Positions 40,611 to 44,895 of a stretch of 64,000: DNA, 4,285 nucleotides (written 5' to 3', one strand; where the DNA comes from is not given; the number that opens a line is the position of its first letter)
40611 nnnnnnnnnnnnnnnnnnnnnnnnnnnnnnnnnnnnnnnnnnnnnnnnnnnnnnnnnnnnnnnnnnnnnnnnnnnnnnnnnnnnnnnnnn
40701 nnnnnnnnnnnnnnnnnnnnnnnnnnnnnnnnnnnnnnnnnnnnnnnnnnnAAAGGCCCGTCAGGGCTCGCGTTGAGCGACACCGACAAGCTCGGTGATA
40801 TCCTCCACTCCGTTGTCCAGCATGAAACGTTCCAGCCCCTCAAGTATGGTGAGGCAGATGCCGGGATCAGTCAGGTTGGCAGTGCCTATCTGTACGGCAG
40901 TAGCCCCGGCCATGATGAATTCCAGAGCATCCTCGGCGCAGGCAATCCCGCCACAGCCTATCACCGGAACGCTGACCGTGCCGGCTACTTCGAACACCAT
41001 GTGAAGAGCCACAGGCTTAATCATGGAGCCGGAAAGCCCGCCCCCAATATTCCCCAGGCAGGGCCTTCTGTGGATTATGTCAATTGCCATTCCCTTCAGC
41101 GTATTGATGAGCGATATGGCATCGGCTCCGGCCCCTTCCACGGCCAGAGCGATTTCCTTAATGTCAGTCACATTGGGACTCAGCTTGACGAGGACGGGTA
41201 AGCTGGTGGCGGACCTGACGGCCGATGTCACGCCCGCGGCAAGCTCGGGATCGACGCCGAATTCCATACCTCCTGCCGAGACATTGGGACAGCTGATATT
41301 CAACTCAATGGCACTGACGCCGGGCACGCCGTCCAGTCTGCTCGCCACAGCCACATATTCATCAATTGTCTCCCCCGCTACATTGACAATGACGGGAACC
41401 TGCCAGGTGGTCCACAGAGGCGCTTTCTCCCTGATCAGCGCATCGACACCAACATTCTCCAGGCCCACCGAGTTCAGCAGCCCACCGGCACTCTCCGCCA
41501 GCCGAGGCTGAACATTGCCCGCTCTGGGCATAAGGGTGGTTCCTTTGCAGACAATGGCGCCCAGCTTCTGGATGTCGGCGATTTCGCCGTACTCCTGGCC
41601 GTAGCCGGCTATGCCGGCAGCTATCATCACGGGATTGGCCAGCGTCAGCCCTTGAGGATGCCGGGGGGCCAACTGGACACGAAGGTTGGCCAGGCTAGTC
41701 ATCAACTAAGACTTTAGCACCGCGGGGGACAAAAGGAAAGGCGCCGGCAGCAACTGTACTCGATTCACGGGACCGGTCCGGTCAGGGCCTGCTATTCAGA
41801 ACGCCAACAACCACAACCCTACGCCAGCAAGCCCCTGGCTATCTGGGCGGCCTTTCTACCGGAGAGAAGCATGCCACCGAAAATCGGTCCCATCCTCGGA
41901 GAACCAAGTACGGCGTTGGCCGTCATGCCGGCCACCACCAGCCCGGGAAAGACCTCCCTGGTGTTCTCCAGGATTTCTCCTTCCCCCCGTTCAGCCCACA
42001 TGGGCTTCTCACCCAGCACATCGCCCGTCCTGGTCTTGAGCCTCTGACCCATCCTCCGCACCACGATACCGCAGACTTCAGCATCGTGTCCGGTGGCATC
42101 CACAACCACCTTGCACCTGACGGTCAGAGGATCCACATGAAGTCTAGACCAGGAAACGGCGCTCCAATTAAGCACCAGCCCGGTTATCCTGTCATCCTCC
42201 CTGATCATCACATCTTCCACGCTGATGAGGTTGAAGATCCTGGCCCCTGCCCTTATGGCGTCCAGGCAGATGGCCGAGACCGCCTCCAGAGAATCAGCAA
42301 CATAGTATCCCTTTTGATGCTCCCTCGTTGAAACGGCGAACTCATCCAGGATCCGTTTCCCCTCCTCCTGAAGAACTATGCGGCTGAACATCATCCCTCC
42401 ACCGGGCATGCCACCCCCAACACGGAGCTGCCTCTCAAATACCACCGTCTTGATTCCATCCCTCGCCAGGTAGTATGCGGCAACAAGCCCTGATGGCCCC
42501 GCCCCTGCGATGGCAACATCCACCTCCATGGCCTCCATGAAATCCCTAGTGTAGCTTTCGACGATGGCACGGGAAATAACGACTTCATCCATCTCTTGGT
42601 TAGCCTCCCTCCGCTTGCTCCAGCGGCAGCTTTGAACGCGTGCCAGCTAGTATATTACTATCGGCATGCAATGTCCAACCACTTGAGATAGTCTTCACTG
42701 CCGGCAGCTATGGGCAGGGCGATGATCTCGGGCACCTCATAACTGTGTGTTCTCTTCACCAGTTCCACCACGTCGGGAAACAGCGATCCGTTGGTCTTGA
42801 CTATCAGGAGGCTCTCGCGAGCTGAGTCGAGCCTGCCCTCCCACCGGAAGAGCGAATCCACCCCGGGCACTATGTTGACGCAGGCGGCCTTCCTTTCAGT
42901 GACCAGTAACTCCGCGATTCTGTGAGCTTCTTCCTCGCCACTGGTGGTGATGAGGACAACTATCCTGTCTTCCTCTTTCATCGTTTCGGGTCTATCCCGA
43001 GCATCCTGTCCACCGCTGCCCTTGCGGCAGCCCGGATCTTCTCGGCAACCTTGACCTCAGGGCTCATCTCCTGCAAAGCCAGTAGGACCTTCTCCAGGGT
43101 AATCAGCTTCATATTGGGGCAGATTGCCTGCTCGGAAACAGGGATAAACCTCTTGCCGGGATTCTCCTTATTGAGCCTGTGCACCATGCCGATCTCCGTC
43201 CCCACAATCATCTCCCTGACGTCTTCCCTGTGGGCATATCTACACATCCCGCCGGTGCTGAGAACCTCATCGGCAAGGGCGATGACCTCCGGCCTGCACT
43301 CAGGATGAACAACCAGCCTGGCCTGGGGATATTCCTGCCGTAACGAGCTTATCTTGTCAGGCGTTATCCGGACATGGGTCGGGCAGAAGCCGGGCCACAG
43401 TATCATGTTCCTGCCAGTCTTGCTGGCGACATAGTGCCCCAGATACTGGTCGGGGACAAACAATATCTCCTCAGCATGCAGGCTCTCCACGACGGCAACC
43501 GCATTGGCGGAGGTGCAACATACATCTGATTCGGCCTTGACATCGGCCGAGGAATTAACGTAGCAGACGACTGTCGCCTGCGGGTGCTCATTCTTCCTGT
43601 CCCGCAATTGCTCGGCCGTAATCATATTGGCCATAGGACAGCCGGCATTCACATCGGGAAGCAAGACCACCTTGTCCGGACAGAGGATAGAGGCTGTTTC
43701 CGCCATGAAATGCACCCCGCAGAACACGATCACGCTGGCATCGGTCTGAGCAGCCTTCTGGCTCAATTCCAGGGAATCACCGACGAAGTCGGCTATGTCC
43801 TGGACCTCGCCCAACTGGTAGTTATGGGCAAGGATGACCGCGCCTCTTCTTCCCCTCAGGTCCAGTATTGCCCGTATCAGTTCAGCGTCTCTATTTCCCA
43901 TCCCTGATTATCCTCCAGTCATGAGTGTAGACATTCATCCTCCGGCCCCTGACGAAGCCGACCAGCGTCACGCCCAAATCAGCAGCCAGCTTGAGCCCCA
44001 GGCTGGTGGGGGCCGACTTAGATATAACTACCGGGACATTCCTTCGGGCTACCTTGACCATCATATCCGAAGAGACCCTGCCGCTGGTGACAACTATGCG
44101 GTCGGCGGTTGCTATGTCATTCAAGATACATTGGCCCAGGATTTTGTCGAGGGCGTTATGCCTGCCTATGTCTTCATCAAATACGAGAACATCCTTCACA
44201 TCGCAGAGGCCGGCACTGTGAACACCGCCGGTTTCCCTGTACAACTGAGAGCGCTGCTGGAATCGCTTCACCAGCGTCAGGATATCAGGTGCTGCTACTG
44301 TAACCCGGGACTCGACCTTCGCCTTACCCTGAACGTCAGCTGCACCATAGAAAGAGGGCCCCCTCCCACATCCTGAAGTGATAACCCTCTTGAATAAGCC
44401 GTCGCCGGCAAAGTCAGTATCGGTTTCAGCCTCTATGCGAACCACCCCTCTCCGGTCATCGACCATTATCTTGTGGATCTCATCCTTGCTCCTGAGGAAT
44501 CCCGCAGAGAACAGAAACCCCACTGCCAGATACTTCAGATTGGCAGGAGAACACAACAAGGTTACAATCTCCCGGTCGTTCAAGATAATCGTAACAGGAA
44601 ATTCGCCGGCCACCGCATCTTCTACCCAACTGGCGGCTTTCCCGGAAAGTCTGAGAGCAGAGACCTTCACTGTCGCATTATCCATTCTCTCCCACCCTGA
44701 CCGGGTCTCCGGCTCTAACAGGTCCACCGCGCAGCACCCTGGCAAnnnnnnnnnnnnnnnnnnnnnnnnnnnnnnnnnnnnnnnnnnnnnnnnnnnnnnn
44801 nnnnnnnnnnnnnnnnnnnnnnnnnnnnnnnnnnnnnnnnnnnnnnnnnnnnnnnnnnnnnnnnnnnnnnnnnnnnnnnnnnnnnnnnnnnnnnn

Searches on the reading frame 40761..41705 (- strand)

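Call 12: search_protein_families(library=pfam, max_evalue=0.00001, proteins=[window:40761-41705:-])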
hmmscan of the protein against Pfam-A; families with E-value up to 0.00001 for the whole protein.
window:40761-41705:- (314 aa): 2 families
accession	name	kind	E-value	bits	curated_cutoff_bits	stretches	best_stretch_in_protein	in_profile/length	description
PF01180.27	DHO_dh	-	1e-81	274.8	27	1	19-295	8-291/291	Dihydroorotate dehydrogenase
PF01207.24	Dus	-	1.1e-10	41.6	20.4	1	103-284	54-224/311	Dihydrouridine synthase (Dus)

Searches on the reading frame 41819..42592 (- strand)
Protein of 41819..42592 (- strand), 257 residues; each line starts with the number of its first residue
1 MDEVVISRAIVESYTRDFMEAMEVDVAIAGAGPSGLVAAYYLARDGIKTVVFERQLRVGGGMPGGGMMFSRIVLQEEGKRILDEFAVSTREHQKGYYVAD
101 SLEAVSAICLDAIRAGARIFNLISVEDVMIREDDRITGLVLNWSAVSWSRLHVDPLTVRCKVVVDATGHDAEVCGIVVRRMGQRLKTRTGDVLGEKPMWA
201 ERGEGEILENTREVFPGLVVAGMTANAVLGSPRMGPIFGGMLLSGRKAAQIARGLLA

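Call 12: search_protein_families(library=pfam, max_evalue=0.00001, proteins=[window:41819-42592:-])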
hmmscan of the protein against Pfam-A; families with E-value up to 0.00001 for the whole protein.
window:41819-42592:- (257 aa): 6 families
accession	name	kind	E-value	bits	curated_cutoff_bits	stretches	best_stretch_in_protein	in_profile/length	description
PF01946.23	Thi4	-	7.7e-84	281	26.2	1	7-238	1-235/235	Thi4 family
PF12831.13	FAD_oxidored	-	1.4e-11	44.8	27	1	25-169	1-146/416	FAD dependent oxidoreductase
PF01266.30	DAO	-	5.2e-09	36.5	27.9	1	25-61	1-37/353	FAD dependent oxidoreductase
PF13450.12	NAD_binding_8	-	2.5e-08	34.5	21.9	1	28-62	1-35/68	NAD(P)-binding Rossmann-like domain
PF07992.20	Pyr_redox_2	-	1.9e-06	28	26.1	1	25-118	2-58/291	Pyridine nucleotide-disulphide oxidoreductase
PF01494.25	FAD_binding_3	-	2.4e-06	27.4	22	1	23-55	1-33/349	FAD binding domain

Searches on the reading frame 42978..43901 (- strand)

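Call 12: search_protein_families(library=pfam, max_evalue=0.00001, proteins=[window:42978-43901:-])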
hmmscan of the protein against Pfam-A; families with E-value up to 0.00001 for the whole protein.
window:42978-43901:- (307 aa): 1 family
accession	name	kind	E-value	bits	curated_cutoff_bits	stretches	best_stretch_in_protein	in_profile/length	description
PF02445.21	NadA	-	1.1e-126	422.4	27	1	11-301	2-294/295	Quinolinate synthetase A protein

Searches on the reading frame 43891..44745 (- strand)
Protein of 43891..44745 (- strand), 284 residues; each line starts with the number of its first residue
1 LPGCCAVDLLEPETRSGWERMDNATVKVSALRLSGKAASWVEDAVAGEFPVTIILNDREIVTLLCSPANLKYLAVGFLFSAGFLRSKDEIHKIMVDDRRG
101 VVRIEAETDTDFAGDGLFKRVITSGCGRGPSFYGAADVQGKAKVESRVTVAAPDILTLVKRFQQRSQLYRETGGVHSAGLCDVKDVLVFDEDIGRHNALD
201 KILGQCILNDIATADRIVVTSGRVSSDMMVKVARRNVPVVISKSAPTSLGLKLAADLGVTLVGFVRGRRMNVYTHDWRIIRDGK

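Call 33: search_protein_families(library=pfam, max_evalue=0.00001, proteins=[window:43891-44745:-])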
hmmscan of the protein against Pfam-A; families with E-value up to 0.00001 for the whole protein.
window:43891-44745:- (284 aa): 1 family
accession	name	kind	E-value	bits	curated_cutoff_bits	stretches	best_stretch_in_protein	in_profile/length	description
PF02634.21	FdhD-NarQ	-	3.8e-81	272.7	27.2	1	47-279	2-236/237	FdhD/NarQ family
